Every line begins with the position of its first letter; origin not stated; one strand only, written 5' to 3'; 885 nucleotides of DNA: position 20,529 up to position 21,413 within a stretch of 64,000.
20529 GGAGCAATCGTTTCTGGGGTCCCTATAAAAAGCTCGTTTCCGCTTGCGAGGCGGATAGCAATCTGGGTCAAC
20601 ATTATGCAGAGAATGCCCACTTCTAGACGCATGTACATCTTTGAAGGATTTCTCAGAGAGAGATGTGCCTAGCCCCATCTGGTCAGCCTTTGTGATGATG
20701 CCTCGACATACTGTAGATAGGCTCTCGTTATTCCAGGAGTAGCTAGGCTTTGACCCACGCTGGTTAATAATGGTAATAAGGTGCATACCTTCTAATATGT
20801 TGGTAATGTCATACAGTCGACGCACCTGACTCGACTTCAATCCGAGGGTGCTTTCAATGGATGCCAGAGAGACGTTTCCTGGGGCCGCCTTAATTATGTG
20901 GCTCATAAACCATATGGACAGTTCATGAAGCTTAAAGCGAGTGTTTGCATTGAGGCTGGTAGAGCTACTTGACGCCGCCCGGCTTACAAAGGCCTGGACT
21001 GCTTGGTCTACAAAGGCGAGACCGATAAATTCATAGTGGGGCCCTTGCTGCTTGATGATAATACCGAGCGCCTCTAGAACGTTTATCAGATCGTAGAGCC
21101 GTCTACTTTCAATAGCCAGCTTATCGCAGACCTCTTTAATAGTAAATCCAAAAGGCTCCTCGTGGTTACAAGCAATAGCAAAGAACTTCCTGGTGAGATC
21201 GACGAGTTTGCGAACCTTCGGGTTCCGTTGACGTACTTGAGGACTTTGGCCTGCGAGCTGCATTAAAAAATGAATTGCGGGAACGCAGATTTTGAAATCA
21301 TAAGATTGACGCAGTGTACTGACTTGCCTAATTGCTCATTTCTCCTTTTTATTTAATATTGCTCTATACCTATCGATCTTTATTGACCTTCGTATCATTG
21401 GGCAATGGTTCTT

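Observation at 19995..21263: Atypical E2F with two DNA-binding domains in a diplomonad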

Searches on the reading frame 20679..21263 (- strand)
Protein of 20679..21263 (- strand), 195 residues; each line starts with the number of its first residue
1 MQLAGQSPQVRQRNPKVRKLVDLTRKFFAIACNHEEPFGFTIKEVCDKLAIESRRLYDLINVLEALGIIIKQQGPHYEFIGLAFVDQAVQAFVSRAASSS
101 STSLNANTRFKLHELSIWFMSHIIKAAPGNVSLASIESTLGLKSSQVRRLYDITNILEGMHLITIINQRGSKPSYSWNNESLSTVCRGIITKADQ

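Call 36: find_homologous_proteins(query=A2, max_evalue=0.001)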
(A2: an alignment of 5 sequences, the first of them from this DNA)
Query A2 (5 sequences) (195 aa, profile of the alignment): 4 proteins with E <= 0.001 among 8000 candidates.
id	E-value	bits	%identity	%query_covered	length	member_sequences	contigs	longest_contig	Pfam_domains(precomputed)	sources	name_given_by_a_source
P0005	2.7e-113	394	100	100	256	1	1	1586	PF02319.27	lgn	-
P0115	4.2e-65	237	92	61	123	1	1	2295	PF02319.27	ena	-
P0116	1.5e-6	46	26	67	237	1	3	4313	PF02319.27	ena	-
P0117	4.5e-6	44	24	70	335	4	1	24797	PF02319.27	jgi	-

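Call 52: search_protein_representatives(alignment_id=A2)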
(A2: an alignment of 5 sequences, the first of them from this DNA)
Query: 5 sequences, 194 profile positions. Proteins with E-value up to 0.001 (for the whole library): 801; up to 1e-10: 51; up to 1e-30: 4. The best 150 are listed.
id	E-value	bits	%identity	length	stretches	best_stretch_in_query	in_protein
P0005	8.7e-114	394.1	-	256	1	1-194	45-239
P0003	2.4e-113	392.7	-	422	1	1-194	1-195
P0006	5.1e-106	368.8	-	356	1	10-194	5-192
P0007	1.8e-103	360.5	-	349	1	1-190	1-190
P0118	2.3e-23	99.1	-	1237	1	18-190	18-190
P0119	8.2e-19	84.3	-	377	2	3-100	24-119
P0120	2.1e-14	69.9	-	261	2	26-96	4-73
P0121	2.5e-14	69.6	-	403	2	15-104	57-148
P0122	2.9e-14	69.4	-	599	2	16-93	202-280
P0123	6.7e-14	68.3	-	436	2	13-95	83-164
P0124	7.5e-14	68.1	-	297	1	21-177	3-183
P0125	1.6e-13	67.0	-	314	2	10-176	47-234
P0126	2.1e-13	66.7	-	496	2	9-101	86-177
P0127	3.0e-13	66.1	-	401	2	19-102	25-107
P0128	4.9e-13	65.4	-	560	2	14-98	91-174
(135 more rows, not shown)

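Call 67: list_cluster_members(proteins=[P0118, P0119, P0120, P0121, P0122, P0123, P0124, P0125, P0126, P0127])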
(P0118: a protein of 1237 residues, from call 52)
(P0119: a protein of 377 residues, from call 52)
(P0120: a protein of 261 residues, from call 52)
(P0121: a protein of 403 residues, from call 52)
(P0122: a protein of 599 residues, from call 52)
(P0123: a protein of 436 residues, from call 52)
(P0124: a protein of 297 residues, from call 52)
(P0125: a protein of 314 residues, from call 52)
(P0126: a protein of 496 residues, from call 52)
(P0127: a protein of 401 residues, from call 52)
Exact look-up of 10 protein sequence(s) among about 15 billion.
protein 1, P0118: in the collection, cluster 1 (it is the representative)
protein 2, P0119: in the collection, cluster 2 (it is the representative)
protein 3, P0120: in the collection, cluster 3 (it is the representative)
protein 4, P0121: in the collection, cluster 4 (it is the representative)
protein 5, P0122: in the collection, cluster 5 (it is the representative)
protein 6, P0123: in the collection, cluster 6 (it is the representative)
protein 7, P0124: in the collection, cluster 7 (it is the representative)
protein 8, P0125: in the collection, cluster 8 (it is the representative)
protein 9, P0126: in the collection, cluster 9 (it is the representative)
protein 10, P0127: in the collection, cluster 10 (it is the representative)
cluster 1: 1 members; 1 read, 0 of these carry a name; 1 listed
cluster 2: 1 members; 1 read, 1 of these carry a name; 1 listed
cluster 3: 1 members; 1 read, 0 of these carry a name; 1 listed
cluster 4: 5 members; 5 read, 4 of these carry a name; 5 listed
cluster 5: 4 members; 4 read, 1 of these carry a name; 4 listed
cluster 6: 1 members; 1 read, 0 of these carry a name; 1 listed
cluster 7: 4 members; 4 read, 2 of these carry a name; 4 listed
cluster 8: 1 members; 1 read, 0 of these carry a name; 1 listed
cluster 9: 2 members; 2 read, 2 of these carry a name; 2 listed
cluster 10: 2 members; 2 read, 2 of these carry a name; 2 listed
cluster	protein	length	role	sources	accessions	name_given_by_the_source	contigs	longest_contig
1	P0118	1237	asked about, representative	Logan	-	-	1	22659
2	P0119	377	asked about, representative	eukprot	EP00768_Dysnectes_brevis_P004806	gnl/Dysnectes_brevis/3487_a4422_1199.p1 ...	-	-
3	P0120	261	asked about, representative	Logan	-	-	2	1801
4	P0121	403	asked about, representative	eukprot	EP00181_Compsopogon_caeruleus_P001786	CAMPEP_0184678248 /NCGR_PEP_ID=MMETSP0312-20130426/969_1 /TAXON_ID=31354 ...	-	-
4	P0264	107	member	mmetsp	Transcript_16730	Transcript_16730/g.34450 ORF Transcript_16730/g.34450 Transcript_16730/m.34450 ...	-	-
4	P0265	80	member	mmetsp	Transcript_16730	Transcript_16730/g.34451 ORF Transcript_16730/g.34451 Transcript_16730/m.34451 ...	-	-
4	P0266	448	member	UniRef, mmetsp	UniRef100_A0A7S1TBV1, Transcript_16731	E2F/DP family winged-helix DNA-binding domain-containing protein n=1 Tax=Compsopogon ... | Transcript_16731/g.34452 ORF Transcript_16731/g.34452 Transcript_16731/m.34452 ...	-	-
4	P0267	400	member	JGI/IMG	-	-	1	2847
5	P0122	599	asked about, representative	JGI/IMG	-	hypothetical protein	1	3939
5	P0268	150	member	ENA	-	-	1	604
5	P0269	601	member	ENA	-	-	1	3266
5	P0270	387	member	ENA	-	-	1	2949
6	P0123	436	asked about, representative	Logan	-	-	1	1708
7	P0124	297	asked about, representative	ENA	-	-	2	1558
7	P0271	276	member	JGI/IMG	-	hypothetical protein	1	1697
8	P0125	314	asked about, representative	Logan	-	-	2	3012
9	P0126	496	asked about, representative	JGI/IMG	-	hypothetical protein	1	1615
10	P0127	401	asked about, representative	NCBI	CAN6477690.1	unnamed protein product [Victoria cruziana]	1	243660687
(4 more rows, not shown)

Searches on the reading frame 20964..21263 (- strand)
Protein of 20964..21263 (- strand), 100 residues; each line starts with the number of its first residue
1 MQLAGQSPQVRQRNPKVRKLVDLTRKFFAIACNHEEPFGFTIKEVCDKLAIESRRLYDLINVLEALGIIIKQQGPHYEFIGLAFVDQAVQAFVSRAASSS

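Call 5: search_protein_families(library=pfam, proteins=[window:20964-21263:-], max_evalue=10)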
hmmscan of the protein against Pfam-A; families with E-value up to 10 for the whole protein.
seq(100 aa): 7 families
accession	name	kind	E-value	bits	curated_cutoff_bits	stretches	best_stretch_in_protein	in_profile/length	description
PF02319.26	E2F_TDP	-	2e-13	50.3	25.7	1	20-81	5-65/65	E2F/DP family winged-helix DNA-binding domain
PF09079.17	Cdc6_C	-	0.013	15.9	25.1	1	43-74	39-76/96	CDC6, C terminal winged helix domain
PF01978.25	TrmB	-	0.032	14.5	25.6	1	40-77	23-60/68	Sugar-specific transcriptional regulator TrmB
PF25051.1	WHD_MCM8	-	0.037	14.5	26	1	42-78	41-77/80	MCM8 winged helix domain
PF24657.1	DUF7646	-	0.037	14.4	27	1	35-68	26-60/85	Domain of unknown function (DUF7646)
PF04182.18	B-block_TFIIIC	-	0.047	14.2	22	1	39-73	18-52/73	B-block binding subunit of TFIIIC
PF25136.1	DUF7823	-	0.16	13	27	1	10-79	35-104/109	Domain of unknown function (DUF7823)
